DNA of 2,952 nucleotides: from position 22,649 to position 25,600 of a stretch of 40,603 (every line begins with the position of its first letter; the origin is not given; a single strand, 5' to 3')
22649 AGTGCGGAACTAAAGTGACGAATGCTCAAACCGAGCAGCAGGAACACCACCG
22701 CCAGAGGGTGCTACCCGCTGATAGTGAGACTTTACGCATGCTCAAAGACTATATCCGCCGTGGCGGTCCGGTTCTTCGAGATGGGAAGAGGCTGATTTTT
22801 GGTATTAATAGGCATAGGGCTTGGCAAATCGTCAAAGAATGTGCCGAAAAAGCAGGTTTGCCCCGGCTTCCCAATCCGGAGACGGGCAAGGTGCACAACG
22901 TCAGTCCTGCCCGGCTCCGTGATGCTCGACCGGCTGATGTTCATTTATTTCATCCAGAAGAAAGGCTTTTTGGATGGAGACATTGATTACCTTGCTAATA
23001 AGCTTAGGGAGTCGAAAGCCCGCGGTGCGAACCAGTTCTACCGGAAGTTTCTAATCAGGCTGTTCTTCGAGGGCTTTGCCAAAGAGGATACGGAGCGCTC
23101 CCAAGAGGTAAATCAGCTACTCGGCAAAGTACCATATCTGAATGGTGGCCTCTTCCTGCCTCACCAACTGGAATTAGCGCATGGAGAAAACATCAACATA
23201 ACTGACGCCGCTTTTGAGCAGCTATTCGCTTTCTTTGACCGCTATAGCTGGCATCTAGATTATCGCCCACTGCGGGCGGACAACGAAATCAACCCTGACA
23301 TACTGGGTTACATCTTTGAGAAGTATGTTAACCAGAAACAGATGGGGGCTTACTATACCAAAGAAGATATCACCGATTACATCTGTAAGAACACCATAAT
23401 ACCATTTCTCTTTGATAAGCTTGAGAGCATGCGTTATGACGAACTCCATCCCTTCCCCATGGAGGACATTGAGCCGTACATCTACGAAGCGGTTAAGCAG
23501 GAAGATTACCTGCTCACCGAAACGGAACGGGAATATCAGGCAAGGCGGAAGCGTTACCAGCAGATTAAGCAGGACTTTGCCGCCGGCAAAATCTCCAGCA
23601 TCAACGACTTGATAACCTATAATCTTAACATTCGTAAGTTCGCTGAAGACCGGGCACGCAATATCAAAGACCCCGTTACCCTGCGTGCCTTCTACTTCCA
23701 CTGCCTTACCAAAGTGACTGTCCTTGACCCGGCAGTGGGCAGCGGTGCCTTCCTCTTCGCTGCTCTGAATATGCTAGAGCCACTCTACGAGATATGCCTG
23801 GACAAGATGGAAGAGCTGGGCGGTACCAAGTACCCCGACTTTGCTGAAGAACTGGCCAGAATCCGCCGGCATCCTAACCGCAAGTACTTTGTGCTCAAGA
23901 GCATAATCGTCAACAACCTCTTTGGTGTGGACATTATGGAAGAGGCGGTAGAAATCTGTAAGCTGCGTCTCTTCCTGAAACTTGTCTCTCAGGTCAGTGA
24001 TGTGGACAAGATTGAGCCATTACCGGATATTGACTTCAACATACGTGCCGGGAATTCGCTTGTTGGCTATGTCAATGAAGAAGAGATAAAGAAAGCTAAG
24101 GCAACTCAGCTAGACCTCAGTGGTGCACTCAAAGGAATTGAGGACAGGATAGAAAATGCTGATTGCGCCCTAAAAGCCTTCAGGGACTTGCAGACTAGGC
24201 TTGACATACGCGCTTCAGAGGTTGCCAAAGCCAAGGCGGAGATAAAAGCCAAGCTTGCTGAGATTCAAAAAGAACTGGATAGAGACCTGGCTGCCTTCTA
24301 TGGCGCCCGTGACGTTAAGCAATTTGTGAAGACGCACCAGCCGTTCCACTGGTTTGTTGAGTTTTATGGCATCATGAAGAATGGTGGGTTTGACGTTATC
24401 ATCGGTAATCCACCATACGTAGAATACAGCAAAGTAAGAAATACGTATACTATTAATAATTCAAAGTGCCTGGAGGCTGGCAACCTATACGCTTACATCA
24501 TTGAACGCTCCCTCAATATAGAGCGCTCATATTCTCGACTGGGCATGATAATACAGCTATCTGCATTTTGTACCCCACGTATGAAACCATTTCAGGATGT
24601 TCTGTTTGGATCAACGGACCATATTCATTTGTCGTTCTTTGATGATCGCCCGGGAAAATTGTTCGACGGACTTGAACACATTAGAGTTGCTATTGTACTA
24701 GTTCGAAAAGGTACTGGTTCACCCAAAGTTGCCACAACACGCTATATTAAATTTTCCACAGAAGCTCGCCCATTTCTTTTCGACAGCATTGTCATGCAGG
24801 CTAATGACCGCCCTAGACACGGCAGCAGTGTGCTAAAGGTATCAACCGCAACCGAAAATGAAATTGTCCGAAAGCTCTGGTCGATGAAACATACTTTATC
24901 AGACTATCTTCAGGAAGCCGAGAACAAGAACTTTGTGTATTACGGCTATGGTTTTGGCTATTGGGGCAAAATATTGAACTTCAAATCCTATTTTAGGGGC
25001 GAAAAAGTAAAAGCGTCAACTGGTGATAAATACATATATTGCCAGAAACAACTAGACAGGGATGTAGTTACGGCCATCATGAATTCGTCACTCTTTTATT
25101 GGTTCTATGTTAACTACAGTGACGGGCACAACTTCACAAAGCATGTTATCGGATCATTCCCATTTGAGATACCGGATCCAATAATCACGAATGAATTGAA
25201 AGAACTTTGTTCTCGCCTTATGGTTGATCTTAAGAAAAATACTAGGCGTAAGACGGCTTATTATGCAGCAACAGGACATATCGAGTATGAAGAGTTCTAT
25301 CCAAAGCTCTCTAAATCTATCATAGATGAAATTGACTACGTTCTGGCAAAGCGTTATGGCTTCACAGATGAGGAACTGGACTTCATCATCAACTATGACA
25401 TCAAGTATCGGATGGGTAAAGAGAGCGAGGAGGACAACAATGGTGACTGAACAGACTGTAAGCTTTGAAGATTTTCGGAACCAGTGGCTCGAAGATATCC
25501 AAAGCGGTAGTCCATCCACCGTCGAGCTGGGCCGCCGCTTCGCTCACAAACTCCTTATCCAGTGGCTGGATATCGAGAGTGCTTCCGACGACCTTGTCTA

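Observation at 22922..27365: Translationally coupled type-IIG-like methyltransferase and AIPR protein: candidate two-gene defence cassette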

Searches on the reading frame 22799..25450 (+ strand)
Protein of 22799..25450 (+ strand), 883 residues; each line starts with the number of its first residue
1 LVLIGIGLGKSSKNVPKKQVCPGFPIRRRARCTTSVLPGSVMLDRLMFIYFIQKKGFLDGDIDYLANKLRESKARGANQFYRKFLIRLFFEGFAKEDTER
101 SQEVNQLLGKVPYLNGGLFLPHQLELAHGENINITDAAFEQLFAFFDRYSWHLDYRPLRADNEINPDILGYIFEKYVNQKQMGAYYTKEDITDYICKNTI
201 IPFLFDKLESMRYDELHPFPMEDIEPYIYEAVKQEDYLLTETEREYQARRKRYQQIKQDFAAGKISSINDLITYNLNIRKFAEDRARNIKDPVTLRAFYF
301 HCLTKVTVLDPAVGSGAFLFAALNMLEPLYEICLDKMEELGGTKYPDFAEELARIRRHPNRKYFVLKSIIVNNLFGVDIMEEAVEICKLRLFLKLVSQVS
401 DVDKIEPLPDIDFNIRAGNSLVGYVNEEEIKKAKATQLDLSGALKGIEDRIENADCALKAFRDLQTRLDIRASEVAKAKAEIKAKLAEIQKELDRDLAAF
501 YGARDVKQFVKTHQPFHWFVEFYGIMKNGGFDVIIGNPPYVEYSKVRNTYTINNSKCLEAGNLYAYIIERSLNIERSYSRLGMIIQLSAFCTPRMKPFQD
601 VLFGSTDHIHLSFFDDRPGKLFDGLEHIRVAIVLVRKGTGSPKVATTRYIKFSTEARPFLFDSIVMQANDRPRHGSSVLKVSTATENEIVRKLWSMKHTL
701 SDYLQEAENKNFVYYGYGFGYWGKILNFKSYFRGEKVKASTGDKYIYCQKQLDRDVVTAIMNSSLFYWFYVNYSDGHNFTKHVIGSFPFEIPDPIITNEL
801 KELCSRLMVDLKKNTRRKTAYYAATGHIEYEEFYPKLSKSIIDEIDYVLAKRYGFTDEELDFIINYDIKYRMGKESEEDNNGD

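Call 6: search_protein_families(library=pfam, proteins=[window:22799-25450:+], max_evalue=0.01)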
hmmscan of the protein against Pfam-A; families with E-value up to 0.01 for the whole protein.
window:22799-25450:+ (883 aa): 4 families
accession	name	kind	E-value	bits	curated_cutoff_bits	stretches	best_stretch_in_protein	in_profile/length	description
PF07669.17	Eco57I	-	4.7e-26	92.3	25.3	1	372-608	1-159/171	Eco57I restriction-modification methylase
PF20473.4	MmeI_Mtase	-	9.5e-07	28.7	27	1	302-541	17-146/259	MmeI, DNA-methyltransferase domain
PF25120.1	DUF7814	-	1.4e-06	28.6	27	1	85-127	122-164/228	Domain of unknown function (DUF7814)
PF02384.22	N6_Mtase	-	0.0051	16.6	20.4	0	306-327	48-69/311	N-6 DNA Methylase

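Call 7: search_protein_families(library=padloc, proteins=[window:22799-25450:+], max_evalue=0.01)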
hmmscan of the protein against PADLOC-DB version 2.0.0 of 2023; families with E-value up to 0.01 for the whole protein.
window:22799-25450:+ (883 aa): 45 families (the best 25 are shown)
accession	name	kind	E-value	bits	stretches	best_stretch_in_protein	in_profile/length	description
PDLC03628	REase_MTase_IIG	-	8.1e-228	757.3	2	234-877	424-1099/1100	Type IIG restriction enzyme-methyltransferase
PDLC03612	REase_MTase_IIG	-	7.3e-39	131.7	5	366-432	588-662/1247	Type IIG restriction enzyme-methyltransferase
PDLC03601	REase_MTase_IIG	-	7.6e-34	114.7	2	300-606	455-753/1110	Type IIG restriction enzyme-methyltransferase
PDLC03596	REase_MTase_IIG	-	3.5e-30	102.8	2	42-425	243-643/1148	Type IIG restriction enzyme-methyltransferase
PDLC02643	DrmMI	-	7.4e-27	91.6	2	305-490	601-786/1347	DrmMI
PDLC03604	REase_MTase_IIG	-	2.4e-24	83.5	2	303-430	387-513/1011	Type IIG restriction enzyme-methyltransferase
PDLC03609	REase_MTase_IIG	-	2e-21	73.5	2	510-613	537-643/1066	Type IIG restriction enzyme-methyltransferase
PDLC02638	DrmMI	-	1.4e-17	61.1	2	305-492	599-788/935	DrmMI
PDLC03629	REase_MTase_IIG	-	3.4e-15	53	2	299-424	429-536/1182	Type IIG restriction enzyme-methyltransferase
PDLC02527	PglX|PglXI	-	8e-14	48.3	2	305-394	303-390/1332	PglX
PDLC02523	PglX|PglXI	-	4e-13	46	2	469-608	501-639/1428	PglX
PDLC02646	DrmMI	-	4.1e-13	46.4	2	366-441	46-112/792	DrmMI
PDLC02644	DrmMI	-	3.4e-12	43.1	2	303-474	108-281/988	DrmMI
PDLC02519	PglX|PglXI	-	5.4e-11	38.9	1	300-616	267-570/1241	PglX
PDLC03627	REase_MTase_IIG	-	1.3e-10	37.7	1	162-344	326-446/1136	Type IIG restriction enzyme-methyltransferase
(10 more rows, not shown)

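Call 8: find_homologous_proteins(query=window:22922-25447:+, max_evalue=1e-20)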
Query window:22922-25447:+ (842 aa): 8000 proteins with E <= 1e-20 among 8000 candidates; the best 120 are listed.
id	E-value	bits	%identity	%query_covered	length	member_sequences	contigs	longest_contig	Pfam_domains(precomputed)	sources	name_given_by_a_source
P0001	0.0e+0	1896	100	98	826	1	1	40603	PF25120.2,PF07669.18,PF20473.5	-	-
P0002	0.0e+0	1624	84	99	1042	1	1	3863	PF25120.2,PF07669.18,PF20473.5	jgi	jgi:hypothetical protein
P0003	0.0e+0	1504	77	100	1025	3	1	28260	PF25120.2,PF07669.18,PF20473.5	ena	-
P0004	0.0e+0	1383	72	100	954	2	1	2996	PF07669.18,PF20473.5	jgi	-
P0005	0.0e+0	1310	70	100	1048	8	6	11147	PF25120.2,PF02384.23,PF07669.18,PF20473.5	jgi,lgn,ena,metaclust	metaclust:\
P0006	0.0e+0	1303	70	99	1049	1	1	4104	PF25120.2,PF07669.18,PF20473.5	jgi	jgi:hypothetical protein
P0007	0.0e+0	1288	69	100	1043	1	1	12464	PF25120.2,PF07669.18,PF20473.5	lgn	-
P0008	0.0e+0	1278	69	99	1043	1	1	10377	PF25120.2,PF07669.18,PF20473.5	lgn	-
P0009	0.0e+0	1261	68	99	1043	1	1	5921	PF25120.2,PF07669.18,PF20473.5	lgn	-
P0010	0.0e+0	1261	67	100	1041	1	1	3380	PF25120.2,PF07669.18,PF20473.5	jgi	-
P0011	0.0e+0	1253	68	100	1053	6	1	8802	PF25120.2,PF02384.23,PF07669.18,PF20473.5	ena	-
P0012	0.0e+0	1249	68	100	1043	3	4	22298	PF25120.2,PF07669.18,PF20473.5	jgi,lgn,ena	jgi:hypothetical protein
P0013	0.0e+0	1232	65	100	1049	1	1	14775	PF25120.2,PF07669.18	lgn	-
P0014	0.0e+0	1224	67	100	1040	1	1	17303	PF25120.2,PF07669.18,PF20473.5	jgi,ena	-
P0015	0.0e+0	1222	68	100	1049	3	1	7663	PF25120.2,PF02384.23,PF07669.18,PF20473.5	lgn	-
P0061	0.0e+0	1048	63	85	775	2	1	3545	PF07669.18,PF20473.5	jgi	-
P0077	2.8e-286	970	54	100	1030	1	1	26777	PF25120.2,PF02384.23,PF07669.18,PF20473.5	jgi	jgi:hypothetical protein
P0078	4.8e-286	970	54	100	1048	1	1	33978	PF07669.18,PF20473.5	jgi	jgi:Eco57I restriction-modification methylase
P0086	1.8e-280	951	54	99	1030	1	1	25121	PF25120.2,PF07669.18,PF20473.5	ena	-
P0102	2.1e-275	934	51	99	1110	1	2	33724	PF07669.18,PF20473.5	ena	-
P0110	3.8e-271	920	52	99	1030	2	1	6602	PF07669.18,PF20473.5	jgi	jgi:hypothetical protein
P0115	7.4e-270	916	54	76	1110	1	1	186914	PF07669.18,PF20473.5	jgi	jgi:hypothetical protein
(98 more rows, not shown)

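Call 10: find_encoding_contigs(protein=P0003, flank=8000, max_places=3)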
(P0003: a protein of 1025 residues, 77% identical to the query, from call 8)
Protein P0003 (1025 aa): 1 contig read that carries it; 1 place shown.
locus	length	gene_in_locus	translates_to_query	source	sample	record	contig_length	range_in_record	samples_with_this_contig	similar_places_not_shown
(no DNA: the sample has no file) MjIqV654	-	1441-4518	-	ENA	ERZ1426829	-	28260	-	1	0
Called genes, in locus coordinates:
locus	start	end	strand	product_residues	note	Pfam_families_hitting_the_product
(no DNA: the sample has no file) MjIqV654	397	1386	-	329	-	PF13936:HTH_38, PF00665:rve (faint)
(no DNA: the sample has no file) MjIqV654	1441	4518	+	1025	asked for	PF25120:DUF7814 (weak), PF20473:MmeI_Mtase (faint), PF07669:Eco57I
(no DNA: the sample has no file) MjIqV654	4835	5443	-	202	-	-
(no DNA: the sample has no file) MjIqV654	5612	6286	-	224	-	-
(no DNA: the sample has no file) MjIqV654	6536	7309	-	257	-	-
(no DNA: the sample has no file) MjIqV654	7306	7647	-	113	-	-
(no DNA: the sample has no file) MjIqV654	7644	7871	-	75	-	-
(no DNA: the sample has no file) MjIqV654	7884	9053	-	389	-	-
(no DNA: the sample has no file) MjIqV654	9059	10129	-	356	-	-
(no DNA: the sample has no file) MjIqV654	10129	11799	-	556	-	-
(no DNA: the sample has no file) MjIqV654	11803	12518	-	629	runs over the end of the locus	PF10102:DUF2341 (faint)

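Call 11: find_encoding_contigs(protein=P0005, flank=8000, max_places=6)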
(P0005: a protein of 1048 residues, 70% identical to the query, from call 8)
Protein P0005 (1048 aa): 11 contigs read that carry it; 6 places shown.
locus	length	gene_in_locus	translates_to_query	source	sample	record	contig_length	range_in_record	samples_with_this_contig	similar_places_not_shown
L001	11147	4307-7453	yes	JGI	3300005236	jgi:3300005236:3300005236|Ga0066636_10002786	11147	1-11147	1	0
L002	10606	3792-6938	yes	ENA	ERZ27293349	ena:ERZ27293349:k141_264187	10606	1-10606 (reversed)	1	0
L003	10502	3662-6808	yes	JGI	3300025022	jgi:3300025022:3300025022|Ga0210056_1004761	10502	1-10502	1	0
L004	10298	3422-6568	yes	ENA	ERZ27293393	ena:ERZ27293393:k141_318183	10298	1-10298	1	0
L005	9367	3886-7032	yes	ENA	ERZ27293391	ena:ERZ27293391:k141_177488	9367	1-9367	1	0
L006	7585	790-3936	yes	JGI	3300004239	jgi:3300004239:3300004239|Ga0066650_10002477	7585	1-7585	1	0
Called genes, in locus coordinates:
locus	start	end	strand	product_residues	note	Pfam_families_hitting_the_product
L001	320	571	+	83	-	PF01402:RHH_1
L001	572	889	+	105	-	PF02452:PemK_toxin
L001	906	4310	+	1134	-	PF09565:RE_NgoFVII, PF13091:PLDc_2 (weak), PF00176:SNF2-rel_dom (faint), PF00270:DEAD (faint), PF00271:Helicase_C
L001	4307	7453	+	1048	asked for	PF25120:DUF7814 (weak), PF02384:N6_Mtase (faint), PF20473:MmeI_Mtase (weak), PF07669:Eco57I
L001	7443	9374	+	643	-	PF10592:AIPR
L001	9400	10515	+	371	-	PF12844:HTH_19 (faint), PF13560:HTH_31 (faint), PF01381:HTH_3, PF06114:Peptidase_M78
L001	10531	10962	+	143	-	PF11848:DUF3368 (weak)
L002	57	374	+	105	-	PF02452:PemK_toxin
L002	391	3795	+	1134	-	PF09565:RE_NgoFVII, PF13091:PLDc_2 (weak), PF00176:SNF2-rel_dom (faint), PF00270:DEAD (faint), PF00271:Helicase_C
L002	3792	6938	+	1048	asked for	PF25120:DUF7814 (weak), PF02384:N6_Mtase (faint), PF20473:MmeI_Mtase (weak), PF07669:Eco57I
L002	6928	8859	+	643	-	PF10592:AIPR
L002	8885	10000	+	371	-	PF12844:HTH_19 (faint), PF13560:HTH_31 (faint), PF01381:HTH_3, PF06114:Peptidase_M78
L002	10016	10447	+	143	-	PF11848:DUF3368 (weak)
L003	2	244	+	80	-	?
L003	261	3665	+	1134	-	PF09565:RE_NgoFVII, PF13091:PLDc_2 (weak), PF00176:SNF2-rel_dom (faint), PF00270:DEAD (faint), PF00271:Helicase_C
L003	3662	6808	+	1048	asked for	PF25120:DUF7814 (weak), PF02384:N6_Mtase (faint), PF20473:MmeI_Mtase (weak), PF07669:Eco57I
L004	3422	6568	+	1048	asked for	PF25120:DUF7814 (weak), PF02384:N6_Mtase (faint), PF20473:MmeI_Mtase (weak), PF07669:Eco57I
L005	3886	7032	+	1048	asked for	PF25120:DUF7814 (weak), PF02384:N6_Mtase (faint), PF20473:MmeI_Mtase (weak), PF07669:Eco57I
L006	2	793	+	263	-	?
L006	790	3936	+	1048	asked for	PF25120:DUF7814 (weak), PF02384:N6_Mtase (faint), PF20473:MmeI_Mtase (weak), PF07669:Eco57I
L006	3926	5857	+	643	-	PF10592:AIPR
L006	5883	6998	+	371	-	PF12844:HTH_19 (faint), PF13560:HTH_31 (faint), PF01381:HTH_3, PF06114:Peptidase_M78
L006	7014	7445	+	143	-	PF11848:DUF3368 (weak)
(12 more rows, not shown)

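Call 12: find_encoding_contigs(protein=P0002, flank=8000, max_places=3)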
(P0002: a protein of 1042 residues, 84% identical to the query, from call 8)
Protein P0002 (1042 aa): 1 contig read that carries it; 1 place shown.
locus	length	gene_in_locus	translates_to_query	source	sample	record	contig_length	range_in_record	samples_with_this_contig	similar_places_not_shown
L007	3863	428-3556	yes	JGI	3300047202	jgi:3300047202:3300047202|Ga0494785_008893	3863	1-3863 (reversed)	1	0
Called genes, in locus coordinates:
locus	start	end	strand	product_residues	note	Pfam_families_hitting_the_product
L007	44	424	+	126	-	-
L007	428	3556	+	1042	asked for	PF25120:DUF7814 (weak), PF20473:MmeI_Mtase (faint), PF07669:Eco57I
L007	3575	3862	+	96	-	?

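Call 14: search_protein_families(library=padloc, proteins=[L001:906-4310:+, L001:4307-7453:+, L001:7443-9374:+, L001:9400-10515:+, L001:10531-10962:+], max_evalue=0.001)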
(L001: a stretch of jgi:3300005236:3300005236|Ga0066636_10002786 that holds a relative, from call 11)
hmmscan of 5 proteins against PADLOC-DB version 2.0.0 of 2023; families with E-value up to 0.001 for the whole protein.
L001:906-4310:+ (1134 aa): 38 families (the best 25 are shown)
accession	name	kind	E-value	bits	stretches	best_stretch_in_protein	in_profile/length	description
PDLC01075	C3a139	-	3.3e-46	156.1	1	111-867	86-760/948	HKD+Snf2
PDLC02623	DrmD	-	3.8e-34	115.6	2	720-879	519-666/1040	DrmD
PDLC02621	DrmD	-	2e-30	103.8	1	492-948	338-731/1040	DrmD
PDLC02500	BrxHI|BrxHII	-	2.3e-23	80.7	1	725-853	473-591/933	BrxHI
PDLC02193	PLD_Helicase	-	5.6e-22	75.7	2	714-883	668-844/905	-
PDLC02619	DrmD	-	1.4e-21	74.4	1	790-840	489-539/872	DrmD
PDLC00659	HmaA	-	6.9e-21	71.8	1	727-838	508-614/1176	SNF2 helicase / DEAD-box helicase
PDLC02843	DpdE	-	9.9e-18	61.4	2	724-836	560-666/1091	DpdE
PDLC02504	BrxHI|BrxHII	-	2.7e-17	60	1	724-849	477-597/971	BrxHII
PDLC02625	DrmD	-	5.6e-17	59.5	1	693-888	221-425/792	DrmD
PDLC02840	DpdE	-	7.1e-16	55.7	2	713-853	541-672/1091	DpdE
PDLC03830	ZacC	-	6e-15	52.9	3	803-868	864-914/1019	-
PDLC02620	DrmD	-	7.2e-15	52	1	729-876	482-616/1060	DrmD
PDLC02633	DrmD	-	5.3e-14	49.1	1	728-849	523-643/839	DrmD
PDLC02572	DrmA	-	1.7e-13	47.5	1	727-877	515-668/1043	DrmA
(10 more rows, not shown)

L001:4307-7453:+ (1048 aa): 46 families (the best 25 are shown)
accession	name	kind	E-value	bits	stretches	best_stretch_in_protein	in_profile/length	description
PDLC03628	REase_MTase_IIG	-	1e-285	949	2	393-1042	423-1099/1100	Type IIG restriction enzyme-methyltransferase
PDLC03612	REase_MTase_IIG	-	7.3e-44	148.3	3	671-806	783-923/1247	Type IIG restriction enzyme-methyltransferase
PDLC03601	REase_MTase_IIG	-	4.1e-34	115.6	2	462-742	457-729/1110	Type IIG restriction enzyme-methyltransferase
PDLC03596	REase_MTase_IIG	-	2.2e-31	106.8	3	339-585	425-643/1148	Type IIG restriction enzyme-methyltransferase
PDLC03604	REase_MTase_IIG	-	1.7e-29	100.5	2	675-858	519-706/1011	Type IIG restriction enzyme-methyltransferase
PDLC02643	DrmMI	-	2.8e-27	93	2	468-649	604-785/1347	DrmMI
PDLC03609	REase_MTase_IIG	-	1.4e-18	64.2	2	459-586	430-536/1066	Type IIG restriction enzyme-methyltransferase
PDLC02527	PglX|PglXI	-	6.6e-16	55.2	2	688-808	554-668/1332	PglX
PDLC02638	DrmMI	-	8.9e-16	55.2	2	663-710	843-891/935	DrmMI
PDLC03335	MTase_II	-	3.7e-15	53.6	1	687-798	192-305/607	Type II methyltransferase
PDLC02523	PglX|PglXI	-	4.6e-15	52.5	2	606-777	477-648/1428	PglX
PDLC03629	REase_MTase_IIG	-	2.3e-14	50.2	2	461-584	431-536/1182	Type IIG restriction enzyme-methyltransferase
PDLC02521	PglX|PglXI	-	2.4e-14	50.3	1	527-809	345-600/1174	PglX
PDLC02646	DrmMI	-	7e-14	48.9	2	673-745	263-346/792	DrmMI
PDLC02644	DrmMI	-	2.8e-12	43.4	2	672-745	361-445/988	DrmMI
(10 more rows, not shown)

L001:7443-9374:+ (643 aa): 2 families
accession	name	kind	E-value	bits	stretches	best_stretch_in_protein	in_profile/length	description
PDLC02357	AbiU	-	2e-34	117.7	1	33-385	27-358/537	AbiU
PDLC02207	MzaE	-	2.4e-15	54.1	1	247-383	243-374/598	-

L001:9400-10515:+ (371 aa): 17 families
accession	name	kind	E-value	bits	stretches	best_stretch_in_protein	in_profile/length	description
PDLC03949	RmrA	-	1.5e-29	101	1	10-294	3-268/363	-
PDLC03947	RmrA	-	2.2e-25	87.3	1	7-294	9-293/383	-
PDLC03948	RmrA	-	3.1e-24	83.6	1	8-297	7-295/397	-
PDLC03951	RmrA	-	5.9e-24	82.8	1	7-296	6-290/400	-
PDLC03956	RmrA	-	3.2e-23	80.4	2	135-299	138-294/399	-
PDLC03954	RmrA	-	2.1e-19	67.7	1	5-295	6-294/380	-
PDLC03952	RmrA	-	7.8e-19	65.8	1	7-294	20-305/395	-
PDLC03946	RmrA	-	1.6e-18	64.6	1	13-309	6-285/357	-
PDLC03953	RmrA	-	2.5e-18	64.4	1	10-297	6-289/373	-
PDLC03944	RmrA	-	4.6e-17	60.1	1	11-297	8-289/384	-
PDLC03945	RmrA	-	2.7e-15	54.4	1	13-296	6-298/394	-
PDLC03955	RmrA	-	1.7e-14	51.9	1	9-285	20-284/371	-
PDLC04141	capP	-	5.1e-14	50.3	1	179-292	43-154/242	capP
PDLC03950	RmrA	-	5.4e-13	46.7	1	128-297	122-284/369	-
PDLC03943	RmrA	-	1.1e-09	35.8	1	16-295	11-276/370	-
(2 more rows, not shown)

L001:10531-10962:+ (143 aa): 0 families
